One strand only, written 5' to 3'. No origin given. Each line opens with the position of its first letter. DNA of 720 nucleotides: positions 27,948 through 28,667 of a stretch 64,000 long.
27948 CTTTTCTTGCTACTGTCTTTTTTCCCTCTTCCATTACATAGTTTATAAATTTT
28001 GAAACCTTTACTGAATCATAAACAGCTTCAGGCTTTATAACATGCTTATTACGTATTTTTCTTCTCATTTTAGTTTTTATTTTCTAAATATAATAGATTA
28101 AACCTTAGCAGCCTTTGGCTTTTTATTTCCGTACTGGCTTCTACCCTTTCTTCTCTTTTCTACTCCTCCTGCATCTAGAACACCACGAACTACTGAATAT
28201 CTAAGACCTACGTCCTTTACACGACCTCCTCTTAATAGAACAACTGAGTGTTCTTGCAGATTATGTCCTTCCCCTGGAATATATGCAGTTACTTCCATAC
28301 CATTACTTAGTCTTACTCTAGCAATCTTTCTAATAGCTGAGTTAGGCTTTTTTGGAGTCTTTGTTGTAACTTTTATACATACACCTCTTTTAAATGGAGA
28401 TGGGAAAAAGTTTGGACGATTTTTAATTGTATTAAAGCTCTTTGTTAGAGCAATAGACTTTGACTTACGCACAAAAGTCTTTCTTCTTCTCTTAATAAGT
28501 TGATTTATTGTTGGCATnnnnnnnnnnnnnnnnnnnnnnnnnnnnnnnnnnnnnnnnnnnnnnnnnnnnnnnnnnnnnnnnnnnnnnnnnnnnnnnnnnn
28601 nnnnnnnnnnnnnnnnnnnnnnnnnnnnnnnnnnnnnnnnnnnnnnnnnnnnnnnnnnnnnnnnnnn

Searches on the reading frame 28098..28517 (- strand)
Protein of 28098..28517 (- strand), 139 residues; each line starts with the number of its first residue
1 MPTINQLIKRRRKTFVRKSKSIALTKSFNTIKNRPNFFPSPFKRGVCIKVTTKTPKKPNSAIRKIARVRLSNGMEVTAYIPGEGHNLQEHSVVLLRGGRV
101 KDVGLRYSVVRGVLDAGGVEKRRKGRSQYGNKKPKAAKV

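Call 92: search_protein_families(library=pfam, proteins=[window:28098-28517:-], max_evalue=0.0001)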
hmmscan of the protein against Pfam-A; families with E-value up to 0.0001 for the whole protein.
window:28098-28517:- (139 aa): 1 family
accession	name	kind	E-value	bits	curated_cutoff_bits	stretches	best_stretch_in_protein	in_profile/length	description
PF00164.32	Ribosom_S12_S23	-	1.5e-32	112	22.3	1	35-135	6-109/110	Ribosomal protein S12/S23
